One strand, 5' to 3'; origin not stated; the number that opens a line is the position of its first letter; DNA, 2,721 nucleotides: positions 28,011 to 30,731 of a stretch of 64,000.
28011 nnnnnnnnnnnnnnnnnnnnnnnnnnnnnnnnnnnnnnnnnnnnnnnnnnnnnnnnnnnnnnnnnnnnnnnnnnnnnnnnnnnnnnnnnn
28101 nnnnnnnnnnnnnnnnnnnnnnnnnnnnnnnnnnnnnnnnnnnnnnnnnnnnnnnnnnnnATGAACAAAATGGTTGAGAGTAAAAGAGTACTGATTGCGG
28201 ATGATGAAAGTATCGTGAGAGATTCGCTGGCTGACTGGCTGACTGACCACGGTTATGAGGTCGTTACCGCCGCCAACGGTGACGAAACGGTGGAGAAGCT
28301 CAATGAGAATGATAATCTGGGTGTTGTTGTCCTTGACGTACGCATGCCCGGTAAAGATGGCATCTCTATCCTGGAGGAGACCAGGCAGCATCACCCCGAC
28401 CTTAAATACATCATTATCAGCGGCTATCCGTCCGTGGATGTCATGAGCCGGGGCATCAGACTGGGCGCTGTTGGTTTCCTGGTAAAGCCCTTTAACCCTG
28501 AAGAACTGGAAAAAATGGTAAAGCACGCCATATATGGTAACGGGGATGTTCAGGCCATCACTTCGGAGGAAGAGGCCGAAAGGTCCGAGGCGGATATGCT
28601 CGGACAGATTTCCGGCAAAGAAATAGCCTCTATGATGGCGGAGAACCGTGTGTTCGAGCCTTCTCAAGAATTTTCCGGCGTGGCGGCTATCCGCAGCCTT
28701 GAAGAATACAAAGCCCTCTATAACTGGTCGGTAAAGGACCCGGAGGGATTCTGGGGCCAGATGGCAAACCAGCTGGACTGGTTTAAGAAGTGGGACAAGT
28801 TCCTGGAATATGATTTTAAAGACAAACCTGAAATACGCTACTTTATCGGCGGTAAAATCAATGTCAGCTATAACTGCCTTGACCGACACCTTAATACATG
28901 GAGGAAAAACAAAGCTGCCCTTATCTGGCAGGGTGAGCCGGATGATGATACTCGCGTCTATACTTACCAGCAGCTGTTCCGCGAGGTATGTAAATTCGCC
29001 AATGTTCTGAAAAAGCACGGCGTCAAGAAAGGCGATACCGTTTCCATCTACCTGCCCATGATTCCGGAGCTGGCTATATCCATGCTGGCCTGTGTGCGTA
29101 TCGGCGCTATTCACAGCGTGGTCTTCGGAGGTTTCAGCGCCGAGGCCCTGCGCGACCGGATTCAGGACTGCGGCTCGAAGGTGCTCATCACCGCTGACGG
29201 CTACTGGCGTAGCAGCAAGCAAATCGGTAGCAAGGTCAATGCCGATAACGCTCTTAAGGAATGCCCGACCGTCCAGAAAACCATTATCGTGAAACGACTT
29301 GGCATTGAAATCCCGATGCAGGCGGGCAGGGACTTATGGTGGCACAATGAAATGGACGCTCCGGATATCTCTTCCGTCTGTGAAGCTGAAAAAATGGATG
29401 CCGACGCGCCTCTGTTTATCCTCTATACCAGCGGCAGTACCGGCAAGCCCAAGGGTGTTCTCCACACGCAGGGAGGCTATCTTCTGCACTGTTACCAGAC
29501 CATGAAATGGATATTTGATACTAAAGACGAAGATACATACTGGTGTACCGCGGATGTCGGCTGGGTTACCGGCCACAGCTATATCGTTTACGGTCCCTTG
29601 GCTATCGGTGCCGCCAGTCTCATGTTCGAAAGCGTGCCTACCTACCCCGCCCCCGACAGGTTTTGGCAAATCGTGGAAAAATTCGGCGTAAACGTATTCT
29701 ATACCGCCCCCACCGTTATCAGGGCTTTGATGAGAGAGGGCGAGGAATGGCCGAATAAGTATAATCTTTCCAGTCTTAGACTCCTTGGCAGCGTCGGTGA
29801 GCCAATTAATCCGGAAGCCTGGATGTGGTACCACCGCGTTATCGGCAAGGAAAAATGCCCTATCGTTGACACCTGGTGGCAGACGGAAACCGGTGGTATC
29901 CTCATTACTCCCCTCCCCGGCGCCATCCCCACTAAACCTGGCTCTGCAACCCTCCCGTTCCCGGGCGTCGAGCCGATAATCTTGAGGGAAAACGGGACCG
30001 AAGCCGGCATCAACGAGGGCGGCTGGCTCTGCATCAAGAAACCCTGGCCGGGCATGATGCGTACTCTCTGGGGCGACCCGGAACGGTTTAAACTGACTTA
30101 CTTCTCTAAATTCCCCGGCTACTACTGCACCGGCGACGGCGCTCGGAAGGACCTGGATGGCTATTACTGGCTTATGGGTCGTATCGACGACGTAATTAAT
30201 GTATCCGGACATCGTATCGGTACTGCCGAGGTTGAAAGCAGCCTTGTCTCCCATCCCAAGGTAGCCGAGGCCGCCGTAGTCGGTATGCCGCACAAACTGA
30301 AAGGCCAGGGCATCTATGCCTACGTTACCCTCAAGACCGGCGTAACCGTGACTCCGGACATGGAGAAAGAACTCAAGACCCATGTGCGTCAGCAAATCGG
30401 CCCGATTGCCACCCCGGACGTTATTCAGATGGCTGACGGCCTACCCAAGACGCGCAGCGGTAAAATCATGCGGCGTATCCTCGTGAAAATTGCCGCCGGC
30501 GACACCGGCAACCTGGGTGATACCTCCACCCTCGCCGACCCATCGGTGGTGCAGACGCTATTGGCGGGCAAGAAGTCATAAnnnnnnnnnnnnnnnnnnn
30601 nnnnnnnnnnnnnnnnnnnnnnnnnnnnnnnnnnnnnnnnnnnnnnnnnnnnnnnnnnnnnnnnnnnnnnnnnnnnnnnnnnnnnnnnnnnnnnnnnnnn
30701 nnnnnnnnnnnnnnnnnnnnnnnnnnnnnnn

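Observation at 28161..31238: Receiver-domain/acetyl-CoA synthetase fusion with acetate permease: possible phosphorelay-gated acetate activation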

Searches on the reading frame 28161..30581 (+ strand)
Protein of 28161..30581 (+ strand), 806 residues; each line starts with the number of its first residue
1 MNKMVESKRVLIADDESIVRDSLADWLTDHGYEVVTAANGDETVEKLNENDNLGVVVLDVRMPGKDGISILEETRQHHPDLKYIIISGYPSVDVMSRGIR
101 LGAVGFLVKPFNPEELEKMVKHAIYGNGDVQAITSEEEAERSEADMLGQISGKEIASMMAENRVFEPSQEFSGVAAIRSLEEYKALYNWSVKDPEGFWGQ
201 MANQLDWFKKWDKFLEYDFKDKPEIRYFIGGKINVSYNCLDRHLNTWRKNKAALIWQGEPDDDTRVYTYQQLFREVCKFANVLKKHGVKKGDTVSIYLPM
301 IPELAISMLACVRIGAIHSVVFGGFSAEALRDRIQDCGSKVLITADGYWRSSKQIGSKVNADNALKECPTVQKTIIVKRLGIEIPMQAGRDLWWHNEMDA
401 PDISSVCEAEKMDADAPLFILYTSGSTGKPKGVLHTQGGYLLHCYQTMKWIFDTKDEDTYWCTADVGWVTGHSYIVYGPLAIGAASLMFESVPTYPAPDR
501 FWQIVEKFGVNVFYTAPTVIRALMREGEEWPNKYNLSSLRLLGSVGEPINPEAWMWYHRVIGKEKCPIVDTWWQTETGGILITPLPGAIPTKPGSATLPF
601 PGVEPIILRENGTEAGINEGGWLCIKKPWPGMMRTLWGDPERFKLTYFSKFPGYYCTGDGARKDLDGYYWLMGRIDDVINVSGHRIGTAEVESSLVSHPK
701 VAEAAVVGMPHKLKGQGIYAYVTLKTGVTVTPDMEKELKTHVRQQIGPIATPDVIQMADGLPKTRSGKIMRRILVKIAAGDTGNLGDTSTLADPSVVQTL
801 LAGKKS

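Call 3: search_protein_families(library=pfam, proteins=[window:28161-30581:+], max_evalue=0.001)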
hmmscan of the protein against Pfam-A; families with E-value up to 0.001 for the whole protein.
window:28161-30581:+ (806 aa): 4 families
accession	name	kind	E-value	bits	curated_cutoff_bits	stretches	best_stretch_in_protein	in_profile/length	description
PF00501.34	AMP-binding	-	1.4e-88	297.7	29.9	1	244-637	5-384/384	AMP-binding enzyme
PF13193.12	AMP-binding_C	-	5.6e-28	98.1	24.5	1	690-768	1-76/76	AMP-binding enzyme C-terminal domain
PF00072.30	Response_reg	-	7.8e-27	94.1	30.2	1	10-121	1-111/111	Response regulator receiver domain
PF16177.11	ACAS_N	-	5.8e-22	77.7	27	1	183-239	1-55/55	Acetyl-coenzyme A synthetase N-terminus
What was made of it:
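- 28188..28523 (+): Receiver (REC) domain, residues 10-121. Phospho-acceptor Asp59 codon at 28335-28337. Pfam PF00072, 94.1 bits (call 3).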

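Call 4: search_protein_families(library=ncbifam, proteins=[window:28161-30581:+], max_evalue=0.001)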
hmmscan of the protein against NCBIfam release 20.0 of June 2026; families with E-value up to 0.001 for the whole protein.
window:28161-30581:+ (806 aa): 204 families (the best 25 are shown)
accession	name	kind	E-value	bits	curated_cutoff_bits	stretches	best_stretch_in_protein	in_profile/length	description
NF001208.0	PRK00174.1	subfamily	0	1043.8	657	1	156-804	3-645/649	acetate--CoA ligase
TIGR02188.1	Ac_CoA_lig_AcsA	equivalog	1.1e-301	1001.8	724.95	1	178-800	2-626/629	acetate--CoA ligase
NF007815.0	PRK10524.1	equivalog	1.7e-177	591.8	955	1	181-799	2-622/629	propionate--CoA ligase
NF003313.0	PRK04319.1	equivalog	6.2e-164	546.4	729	1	223-792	33-573/574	acetate--CoA ligase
TIGR02316.1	propion_prpE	equivalog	2.8e-160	535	827.4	1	182-798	2-620/628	propionate--CoA ligase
NF002937.0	PRK03584.1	subfamily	1.3e-109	367.2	639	1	178-799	33-647/657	acetoacetate--CoA ligase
TIGR01217.1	ac_ac_CoA_syn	equivalog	1e-86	291.6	520.9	1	169-782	23-628/652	acetoacetate--CoA ligase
NF047394.1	AcylCoAsynMbcS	equivalog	4e-80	269.9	850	1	245-774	19-516/525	acyl-CoA synthetase MbcS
NF004837.0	PRK06187.1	subfamily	2.3e-72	243.9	476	1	247-774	20-518/531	long-chain-fatty-acid--CoA ligase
NF005714.0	PRK07529.1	subfamily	2e-61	208.2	632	1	236-779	32-577/640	acyl-CoA synthetase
TIGR02262.1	benz_CoA_lig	subfamily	6e-60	203.4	375.25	1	233-774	3-505/508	benzoate-CoA ligase family protein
NF006182.0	PRK08316.1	subfamily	2.2e-51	175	663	1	251-775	27-514/523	fatty acyl-CoA synthetase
NF006181.0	PRK08314.1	subfamily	4.6e-51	173.7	705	1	265-775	48-551/563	long-chain-fatty-acid--CoA ligase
TIGR03208.1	cyc_hxne_CoA_lg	equivalog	8e-48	163.5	792.3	1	250-771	37-533/538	cyclohexanecarboxylate-CoA ligase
TIGR03098.1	ligase_PEP_1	hypoth_equivalog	7.4e-47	160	592.35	1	263-774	22-514/517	acyl-CoA ligase (AMP-forming), exosortase A system-associated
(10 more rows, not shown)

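Call 6: find_homologous_proteins(query=window:28161-30581:+, max_evalue=1e-10)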
Query window:28161-30581:+ (806 aa): 8000 proteins with E <= 1e-10 among 8000 candidates; the best 120 are listed.
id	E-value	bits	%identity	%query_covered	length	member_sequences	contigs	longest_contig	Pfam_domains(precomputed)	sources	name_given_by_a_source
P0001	0.0e+0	1802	94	100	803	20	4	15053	PF16177.12,PF00501.35,PF13193.13,PF00072.31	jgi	-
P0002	0.0e+0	1704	89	100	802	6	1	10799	PF16177.12,PF00501.35,PF13193.13,PF00072.31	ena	-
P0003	0.0e+0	1646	86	100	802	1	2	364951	PF16177.12,PF00501.35,PF13193.13,PF00072.31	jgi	jgi:acetyl-CoA synthetase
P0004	0.0e+0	1645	86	100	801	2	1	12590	PF16177.12,PF00501.35,PF13193.13,PF00072.31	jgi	jgi:acetyl-CoA synthetase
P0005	0.0e+0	1641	86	100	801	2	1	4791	PF16177.12,PF00501.35,PF13193.13,PF00072.31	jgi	-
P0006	0.0e+0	1638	85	100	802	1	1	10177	PF16177.12,PF00501.35,PF13193.13,PF00072.31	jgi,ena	-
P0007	0.0e+0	1637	85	100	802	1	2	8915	PF16177.12,PF00501.35,PF13193.13,PF00072.31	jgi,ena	-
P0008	0.0e+0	1637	85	100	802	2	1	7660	PF16177.12,PF00501.35,PF13193.13,PF00072.31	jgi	jgi:acetyl-CoA synthetase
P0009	0.0e+0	1636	86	100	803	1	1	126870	PF16177.12,PF00501.35,PF13193.13,PF00072.31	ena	-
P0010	0.0e+0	1627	85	100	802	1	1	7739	PF16177.12,PF00501.35,PF13193.13,PF00072.31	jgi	jgi:acetyl-CoA synthetase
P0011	0.0e+0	1614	84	100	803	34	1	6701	PF16177.12,PF00501.35,PF13193.13,PF00072.31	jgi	jgi:acetyl-CoA synthetase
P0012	0.0e+0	1613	84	100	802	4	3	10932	PF16177.12,PF00501.35,PF13193.13,PF00072.31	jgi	jgi:acetyl-CoA synthetase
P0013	0.0e+0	1608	84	100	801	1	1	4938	PF16177.12,PF00501.35,PF13193.13,PF00072.31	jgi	jgi:acetyl-CoA synthetase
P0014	0.0e+0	1607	83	100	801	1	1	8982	PF16177.12,PF00501.35,PF13193.13,PF00072.31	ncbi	-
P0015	0.0e+0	1606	83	100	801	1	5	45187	PF16177.12,PF00501.35,PF13193.13,PF00072.31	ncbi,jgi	-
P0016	0.0e+0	1604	83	100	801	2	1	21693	PF16177.12,PF00501.35,PF13193.13,PF00072.31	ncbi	-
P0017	0.0e+0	1603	83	100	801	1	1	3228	PF16177.12,PF00501.35,PF13193.13,PF00072.31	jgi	jgi:acetyl-CoA synthetase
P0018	0.0e+0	1603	83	100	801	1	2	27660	PF16177.12,PF00501.35,PF13193.13,PF00072.31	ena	-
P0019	0.0e+0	1602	83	100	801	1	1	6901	PF16177.12,PF00501.35,PF13193.13,PF00072.31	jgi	-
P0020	0.0e+0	1602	83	100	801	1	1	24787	PF16177.12,PF00501.35,PF13193.13,PF00072.31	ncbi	-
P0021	0.0e+0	1601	83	100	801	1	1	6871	PF16177.12,PF00501.35,PF13193.13,PF00072.31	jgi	jgi:acetyl-CoA synthetase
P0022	0.0e+0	1598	84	100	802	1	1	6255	PF16177.12,PF00501.35,PF13193.13,PF00072.31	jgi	-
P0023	0.0e+0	1597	83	100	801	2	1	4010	PF16177.12,PF00501.35,PF13193.13,PF00072.31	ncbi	-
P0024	0.0e+0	1597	84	100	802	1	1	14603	PF16177.12,PF00501.35,PF13193.13,PF00072.31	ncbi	-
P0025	0.0e+0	1597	83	100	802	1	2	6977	PF16177.12,PF00501.35,PF13193.13,PF00072.31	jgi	jgi:acetyl-CoA synthetase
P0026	0.0e+0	1594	83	100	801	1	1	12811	PF16177.12,PF00501.35,PF13193.13,PF00072.31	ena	-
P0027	0.0e+0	1594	83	100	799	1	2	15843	PF16177.12,PF00501.35,PF13193.13,PF00072.31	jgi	jgi:acetyl-CoA synthetase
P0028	0.0e+0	1593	83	100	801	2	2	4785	PF16177.12,PF00501.35,PF13193.13,PF00072.31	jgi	jgi:acetyl-CoA synthetase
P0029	0.0e+0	1592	83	99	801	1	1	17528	PF16177.12,PF00501.35,PF13193.13,PF00072.31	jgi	-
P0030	0.0e+0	1588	83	100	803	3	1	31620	PF16177.12,PF00501.35,PF13193.13,PF00072.31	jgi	jgi:acetyl-CoA synthetase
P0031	0.0e+0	1583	83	100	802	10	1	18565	PF16177.12,PF00501.35,PF13193.13,PF00072.31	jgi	jgi:acetyl-CoA synthetase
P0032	0.0e+0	1582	82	100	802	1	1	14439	PF16177.12,PF00501.35,PF13193.13,PF00072.31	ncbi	-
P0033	0.0e+0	1580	83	99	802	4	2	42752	PF16177.12,PF00501.35,PF13193.13,PF00072.31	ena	-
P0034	0.0e+0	1570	82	99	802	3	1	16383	PF16177.12,PF00501.35,PF13193.13,PF00072.31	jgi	-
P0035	0.0e+0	1565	81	100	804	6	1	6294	PF16177.12,PF00501.35,PF13193.13,PF00072.31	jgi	-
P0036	0.0e+0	1564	82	99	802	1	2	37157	PF16177.12,PF00501.35,PF13193.13,PF00072.31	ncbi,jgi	-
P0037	0.0e+0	1563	82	99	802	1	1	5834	PF16177.12,PF00501.35,PF13193.13,PF00072.31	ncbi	-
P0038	0.0e+0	1555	81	100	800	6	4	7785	PF16177.12,PF00501.35,PF13193.13,PF00072.31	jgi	-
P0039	0.0e+0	1539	80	99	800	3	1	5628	PF16177.12,PF00501.35,PF13193.13,PF00072.31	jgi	jgi:acetyl-CoA synthetase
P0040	0.0e+0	1424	74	100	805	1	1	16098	PF16177.12,PF00501.35,PF13193.13,PF00072.31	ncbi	-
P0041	0.0e+0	1415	73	100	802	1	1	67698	PF16177.12,PF00501.35,PF13193.13,PF00072.31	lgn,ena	-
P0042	0.0e+0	1415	74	100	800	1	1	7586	PF16177.12,PF00501.35,PF13193.13,PF00072.31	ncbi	ncbi:acetate--CoA ligase [Chloroflexota bacterium]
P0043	0.0e+0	1404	73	100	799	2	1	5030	PF16177.12,PF00501.35,PF13193.13,PF00072.31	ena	-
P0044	0.0e+0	1393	73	100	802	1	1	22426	PF16177.12,PF00501.35,PF13193.13,PF00072.31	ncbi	-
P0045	0.0e+0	1392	72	100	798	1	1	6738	PF16177.12,PF00501.35,PF13193.13,PF00072.31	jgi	jgi:acetyl-CoA synthetase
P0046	0.0e+0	1392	73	100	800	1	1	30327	PF16177.12,PF00501.35,PF13193.13,PF00072.31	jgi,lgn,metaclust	metaclust:\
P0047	0.0e+0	1389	73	100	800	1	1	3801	PF16177.12,PF00501.35,PF13193.13,PF00072.31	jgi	jgi:acetyl-CoA synthetase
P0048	0.0e+0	1389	73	100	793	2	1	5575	PF16177.12,PF00501.35,PF13193.13,PF00072.31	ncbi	-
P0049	0.0e+0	1371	71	100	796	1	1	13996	PF16177.12,PF00501.35,PF13193.13,PF00072.31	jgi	jgi:acetyl-CoA synthetase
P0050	0.0e+0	1369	72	100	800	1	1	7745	PF16177.12,PF00501.35,PF13193.13,PF00072.31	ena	-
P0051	0.0e+0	1367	72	100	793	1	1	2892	PF16177.12,PF00501.35,PF13193.13,PF00072.31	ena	-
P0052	0.0e+0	1367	71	100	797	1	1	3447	PF16177.12,PF00501.35,PF13193.13,PF00072.31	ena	-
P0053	0.0e+0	1367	71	100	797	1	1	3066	PF16177.12,PF00501.35,PF13193.13,PF00072.31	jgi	-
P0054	0.0e+0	1365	71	100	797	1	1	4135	PF16177.12,PF00501.35,PF13193.13,PF00072.31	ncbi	-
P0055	0.0e+0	1364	72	100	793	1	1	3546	PF16177.12,PF00501.35,PF13193.13,PF00072.31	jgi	-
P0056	0.0e+0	1364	71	99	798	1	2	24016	PF16177.12,PF00501.35,PF13193.13,PF00072.31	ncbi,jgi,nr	ncbi:MAG: acetate--CoA ligase [Dehalococcoidia bacterium]|nr:MAG: acetate--CoA ligase [Dehalococcoid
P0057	0.0e+0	1363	71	99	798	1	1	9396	PF16177.12,PF00501.35,PF13193.13,PF00072.31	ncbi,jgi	jgi:acetyl-CoA synthetase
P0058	0.0e+0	1358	72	99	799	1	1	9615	PF16177.12,PF00501.35,PF13193.13,PF00072.31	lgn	-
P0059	0.0e+0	1358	70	99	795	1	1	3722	PF16177.12,PF00501.35,PF13193.13,PF00072.31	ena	-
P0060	0.0e+0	1358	70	100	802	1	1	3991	PF16177.12,PF00501.35,PF13193.13,PF00072.31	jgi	jgi:acetyl-CoA synthetase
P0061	0.0e+0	1357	70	100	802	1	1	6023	PF16177.12,PF00501.35,PF13193.13,PF00072.31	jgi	jgi:acetyl-CoA synthetase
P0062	0.0e+0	1354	70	100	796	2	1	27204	PF16177.12,PF00501.35,PF13193.13,PF00072.31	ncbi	-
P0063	0.0e+0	1353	71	99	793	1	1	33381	PF16177.12,PF00501.35,PF13193.13,PF00072.31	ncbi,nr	ncbi:MAG: acetate--CoA ligase [Chloroflexi bacterium]|nr:acetate--CoA ligase [Chloroflexota bacteriu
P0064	0.0e+0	1353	70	100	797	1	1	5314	PF16177.12,PF00501.35,PF13193.13,PF00072.31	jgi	jgi:acetyl-CoA synthetase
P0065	0.0e+0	1352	71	100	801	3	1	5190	PF16177.12,PF00501.35,PF13193.13,PF00072.31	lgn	-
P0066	0.0e+0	1350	71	99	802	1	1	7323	PF16177.12,PF00501.35,PF13193.13,PF00072.31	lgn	-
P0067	0.0e+0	1348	71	99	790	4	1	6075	PF16177.12,PF00501.35,PF13193.13,PF00072.31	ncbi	ncbi:MAG: acetate--CoA ligase [Chloroflexota bacterium]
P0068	0.0e+0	1346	70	99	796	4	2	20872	PF16177.12,PF00501.35,PF13193.13,PF00072.31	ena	-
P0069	0.0e+0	1344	70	100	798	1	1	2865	PF16177.12,PF00501.35,PF13193.13,PF00072.31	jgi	jgi:acetyl-CoA synthetase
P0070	0.0e+0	1342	70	100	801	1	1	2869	PF16177.12,PF00501.35,PF13193.13,PF00072.31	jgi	-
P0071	0.0e+0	1335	69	99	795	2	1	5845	PF16177.12,PF00501.35,PF13193.13,PF00072.31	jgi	-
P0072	0.0e+0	1315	82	83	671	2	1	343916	PF16177.12,PF00501.35,PF13193.13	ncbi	-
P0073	0.0e+0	1311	69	99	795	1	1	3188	PF16177.12,PF00501.35,PF13193.13,PF00072.31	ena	-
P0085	0.0e+0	1281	66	100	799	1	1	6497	PF16177.12,PF00501.35,PF13193.13,PF00072.31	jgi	-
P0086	0.0e+0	1280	68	99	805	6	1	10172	PF16177.12,PF00501.35,PF13193.13,PF00072.31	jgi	jgi:acetyl-CoA synthetase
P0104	0.0e+0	1263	66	100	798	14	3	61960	PF16177.12,PF00501.35,PF13193.13,PF00072.31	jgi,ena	-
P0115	0.0e+0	1258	67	99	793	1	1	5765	PF16177.12,PF00501.35,PF13193.13,PF00072.31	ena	-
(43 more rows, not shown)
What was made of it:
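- At least 76 clusters with the same four domains, at 66-94% identity, from independent assemblies (call 6). Unfused relatives about 80% identical exist (call 6). At least 76 independent clusters share the single ORF (call 6).
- Tried and rejected: Rejected: at least 76 independent clusters share the single ORF (call 6).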

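Call 8: find_encoding_contigs(protein=P0003, flank=8000, max_places=3)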
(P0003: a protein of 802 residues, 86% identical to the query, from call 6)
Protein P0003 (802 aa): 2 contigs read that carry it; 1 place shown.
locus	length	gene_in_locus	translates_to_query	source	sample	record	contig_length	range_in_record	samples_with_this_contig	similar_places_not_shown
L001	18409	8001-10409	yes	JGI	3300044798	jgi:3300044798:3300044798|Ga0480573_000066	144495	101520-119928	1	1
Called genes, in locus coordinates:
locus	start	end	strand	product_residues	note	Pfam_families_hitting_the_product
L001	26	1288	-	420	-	PF09861:Lar_N, PF04015:DUF362 (faint), PF21113:LarA_C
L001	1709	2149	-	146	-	-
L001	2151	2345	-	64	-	-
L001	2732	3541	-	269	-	PF03449:GreA_GreB_N, PF01272:GreA_GreB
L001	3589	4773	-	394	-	PF00890:FAD_binding_2 (faint), PF01266:DAO, PF01494:FAD_binding_3, PF03486:HI0933_like, PF05834:Lycopene_cycl, PF07992:Pyr_redox_2, PF12831:FAD_oxidored (weak), PF13450:NAD_binding_8 (weak), +3 more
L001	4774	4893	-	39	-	-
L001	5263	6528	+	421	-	PF00512:HisKA, PF02518:HATPase_c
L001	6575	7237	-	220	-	PF00072:Response_reg, PF00196:GerE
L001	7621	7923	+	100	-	-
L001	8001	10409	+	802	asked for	PF00072:Response_reg, PF16177:ACAS_N, PF00501:AMP-binding, PF13193:AMP-binding_C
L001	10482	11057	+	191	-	PF01184:Gpr1_Fun34_YaaH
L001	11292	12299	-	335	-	PF00005:ABC_tran, PF08352:oligo_HPY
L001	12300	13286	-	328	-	PF00005:ABC_tran, PF13304:AAA_21 (faint), PF08352:oligo_HPY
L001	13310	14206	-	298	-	PF12911:OppC_N, PF00528:BPD_transp_1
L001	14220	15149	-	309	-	PF19300:BPD_transp_1_N, PF00528:BPD_transp_1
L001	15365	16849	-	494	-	PF00496:SBP_bac_5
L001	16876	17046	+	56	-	-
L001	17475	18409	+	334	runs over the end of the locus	PF02754:CCG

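Call 9: find_encoding_contigs(protein=P0072, flank=8000, max_places=3)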
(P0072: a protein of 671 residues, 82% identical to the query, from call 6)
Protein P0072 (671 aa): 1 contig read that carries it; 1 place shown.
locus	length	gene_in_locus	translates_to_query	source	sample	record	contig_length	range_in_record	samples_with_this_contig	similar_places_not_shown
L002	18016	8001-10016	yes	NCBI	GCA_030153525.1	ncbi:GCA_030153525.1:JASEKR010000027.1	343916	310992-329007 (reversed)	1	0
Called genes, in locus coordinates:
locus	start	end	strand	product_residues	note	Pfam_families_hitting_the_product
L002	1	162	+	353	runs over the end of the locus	PF00534:Glycos_transf_1, PF13692:Glyco_trans_1_4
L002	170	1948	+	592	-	PF02223:Thymidylate_kin (faint), PF14907:NTP_transf_5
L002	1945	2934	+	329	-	PF13439:Glyco_transf_4, PF13477:Glyco_trans_4_2 (weak), PF00534:Glycos_transf_1, PF13692:Glyco_trans_1_4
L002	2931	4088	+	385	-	PF13439:Glyco_transf_4, PF13579:Glyco_trans_4_4, PF00534:Glycos_transf_1, PF13692:Glyco_trans_1_4, PF13524:Glyco_trans_1_2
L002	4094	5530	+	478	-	PF04932:Wzy_C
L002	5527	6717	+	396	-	PF13439:Glyco_transf_4, PF13579:Glyco_trans_4_4 (weak), PF00534:Glycos_transf_1, PF13692:Glyco_trans_1_4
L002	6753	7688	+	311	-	PF00106:adh_short (weak), PF01073:3Beta_HSD, PF01370:Epimerase, PF02719:Polysacc_synt_2, PF04321:RmlD_sub_bind, PF07993:NAD_binding_4, PF13460:NAD_binding_10, PF16363:GDP_Man_Dehyd, +1 more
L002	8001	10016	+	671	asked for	PF16177:ACAS_N, PF00501:AMP-binding, PF13193:AMP-binding_C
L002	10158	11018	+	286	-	-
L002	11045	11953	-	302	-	PF00781:DAGK_cat, PF19279:YegS_C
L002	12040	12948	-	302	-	PF09754:PAC2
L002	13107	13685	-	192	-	PF02525:Flavodoxin_2, PF03358:FMN_red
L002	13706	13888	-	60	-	PF01361:Tautomerase, PF14552:Tautomerase_2 (weak)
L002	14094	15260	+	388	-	PF01590:GAF, PF13185:GAF_2, PF13487:HD_5, PF01966:HD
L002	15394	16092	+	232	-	PF00072:Response_reg, PF00486:Trans_reg_C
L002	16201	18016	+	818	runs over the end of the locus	PF20437:LonC_helical, PF13654:AAA_32, PF20436:LonB_AAA-LID, PF05362:Lon_C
